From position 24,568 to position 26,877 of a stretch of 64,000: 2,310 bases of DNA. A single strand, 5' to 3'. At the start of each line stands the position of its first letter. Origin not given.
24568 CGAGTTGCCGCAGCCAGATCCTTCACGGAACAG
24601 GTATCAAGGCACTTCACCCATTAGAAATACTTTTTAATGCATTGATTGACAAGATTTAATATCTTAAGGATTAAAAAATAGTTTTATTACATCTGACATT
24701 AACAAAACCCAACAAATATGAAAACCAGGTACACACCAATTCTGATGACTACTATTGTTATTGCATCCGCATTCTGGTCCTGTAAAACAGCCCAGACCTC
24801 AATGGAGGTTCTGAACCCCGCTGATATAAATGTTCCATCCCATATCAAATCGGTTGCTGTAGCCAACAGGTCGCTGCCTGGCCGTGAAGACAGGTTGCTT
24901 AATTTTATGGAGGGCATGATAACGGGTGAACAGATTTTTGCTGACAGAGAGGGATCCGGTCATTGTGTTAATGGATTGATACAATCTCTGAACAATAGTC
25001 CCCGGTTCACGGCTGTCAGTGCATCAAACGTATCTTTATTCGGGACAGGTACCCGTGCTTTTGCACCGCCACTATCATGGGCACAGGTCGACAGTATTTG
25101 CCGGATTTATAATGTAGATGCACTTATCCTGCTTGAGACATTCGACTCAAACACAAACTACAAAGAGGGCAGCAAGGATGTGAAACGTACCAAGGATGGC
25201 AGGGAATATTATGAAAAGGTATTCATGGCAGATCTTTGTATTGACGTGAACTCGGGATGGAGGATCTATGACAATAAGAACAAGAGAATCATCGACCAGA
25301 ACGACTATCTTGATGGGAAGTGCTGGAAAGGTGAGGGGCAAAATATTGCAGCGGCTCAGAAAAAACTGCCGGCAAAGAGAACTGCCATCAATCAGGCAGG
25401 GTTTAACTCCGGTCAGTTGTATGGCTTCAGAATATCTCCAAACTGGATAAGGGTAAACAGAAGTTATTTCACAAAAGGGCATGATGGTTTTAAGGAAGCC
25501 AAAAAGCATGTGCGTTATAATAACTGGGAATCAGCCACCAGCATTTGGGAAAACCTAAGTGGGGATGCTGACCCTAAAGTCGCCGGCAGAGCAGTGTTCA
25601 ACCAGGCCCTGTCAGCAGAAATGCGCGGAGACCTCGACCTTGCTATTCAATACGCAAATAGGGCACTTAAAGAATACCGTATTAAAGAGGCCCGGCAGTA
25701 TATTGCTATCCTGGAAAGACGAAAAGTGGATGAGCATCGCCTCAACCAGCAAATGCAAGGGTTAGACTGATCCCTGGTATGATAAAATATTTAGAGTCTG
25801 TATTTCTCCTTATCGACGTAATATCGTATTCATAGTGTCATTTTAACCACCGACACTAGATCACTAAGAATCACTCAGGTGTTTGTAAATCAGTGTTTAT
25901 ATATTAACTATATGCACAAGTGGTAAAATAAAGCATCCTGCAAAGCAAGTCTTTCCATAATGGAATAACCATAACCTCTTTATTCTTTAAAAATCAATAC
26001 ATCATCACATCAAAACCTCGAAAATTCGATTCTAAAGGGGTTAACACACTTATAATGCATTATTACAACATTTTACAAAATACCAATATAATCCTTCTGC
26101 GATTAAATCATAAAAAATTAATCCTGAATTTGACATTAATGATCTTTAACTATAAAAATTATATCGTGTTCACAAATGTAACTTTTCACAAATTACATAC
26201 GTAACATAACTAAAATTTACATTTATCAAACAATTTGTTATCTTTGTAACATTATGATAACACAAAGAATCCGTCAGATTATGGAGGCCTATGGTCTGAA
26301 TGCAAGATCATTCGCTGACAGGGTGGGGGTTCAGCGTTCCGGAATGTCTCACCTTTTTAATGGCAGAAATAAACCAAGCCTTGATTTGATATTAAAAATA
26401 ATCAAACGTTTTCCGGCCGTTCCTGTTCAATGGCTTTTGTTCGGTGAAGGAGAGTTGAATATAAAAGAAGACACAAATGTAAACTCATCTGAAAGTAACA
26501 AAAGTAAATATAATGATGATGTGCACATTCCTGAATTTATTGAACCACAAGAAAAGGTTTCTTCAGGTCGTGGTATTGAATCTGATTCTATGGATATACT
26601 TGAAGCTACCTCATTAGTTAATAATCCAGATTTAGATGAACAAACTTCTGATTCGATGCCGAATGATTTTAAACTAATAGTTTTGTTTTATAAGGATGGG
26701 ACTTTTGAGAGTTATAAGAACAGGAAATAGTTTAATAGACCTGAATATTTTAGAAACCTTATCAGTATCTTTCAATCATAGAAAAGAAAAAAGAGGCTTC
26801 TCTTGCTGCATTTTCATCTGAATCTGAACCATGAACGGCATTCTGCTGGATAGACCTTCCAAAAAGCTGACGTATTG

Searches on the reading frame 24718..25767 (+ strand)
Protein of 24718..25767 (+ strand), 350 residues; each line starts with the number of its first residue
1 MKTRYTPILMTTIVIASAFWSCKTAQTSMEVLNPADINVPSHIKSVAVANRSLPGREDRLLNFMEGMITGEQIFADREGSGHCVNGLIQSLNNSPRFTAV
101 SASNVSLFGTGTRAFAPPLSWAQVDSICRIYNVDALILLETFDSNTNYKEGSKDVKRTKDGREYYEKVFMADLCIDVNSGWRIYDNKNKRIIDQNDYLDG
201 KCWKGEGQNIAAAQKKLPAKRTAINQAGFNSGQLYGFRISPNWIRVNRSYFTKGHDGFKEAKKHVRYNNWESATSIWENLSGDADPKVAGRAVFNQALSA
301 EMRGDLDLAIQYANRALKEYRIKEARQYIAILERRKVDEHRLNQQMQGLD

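Call 12: search_protein_families(library=pfam, proteins=[window:24718-25767:+], max_evalue=0.001)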
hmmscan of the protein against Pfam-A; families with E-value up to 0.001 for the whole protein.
window:24718-25767:+ (350 aa): 2 families
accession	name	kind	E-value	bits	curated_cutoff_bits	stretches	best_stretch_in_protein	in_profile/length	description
PF19867.5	DUF6340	-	1.4e-59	201.9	26.4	1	43-304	1-258/258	Family of unknown function (DUF6340)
PF13432.12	TPR_16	-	0.00038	21.3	32.7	1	260-320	3-61/65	Tetratricopeptide repeat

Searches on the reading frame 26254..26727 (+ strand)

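Call 12: search_protein_families(library=pfam, proteins=[window:26254-26727:+], max_evalue=0.001)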
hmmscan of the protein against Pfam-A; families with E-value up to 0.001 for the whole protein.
window:26254-26727:+ (158 aa): 3 families
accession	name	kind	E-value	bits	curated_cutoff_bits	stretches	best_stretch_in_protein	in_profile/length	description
PF01381.28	HTH_3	-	1.1e-08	35.5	23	1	6-61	1-55/55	Helix-turn-helix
PF07022.19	Phage_CI_repr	-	1.1e-07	32.5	22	1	5-68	2-64/65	Bacteriophage CI repressor helix-turn-helix domain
PF13560.12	HTH_31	-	3e-05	24.7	27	1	4-50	4-51/64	Helix-turn-helix domain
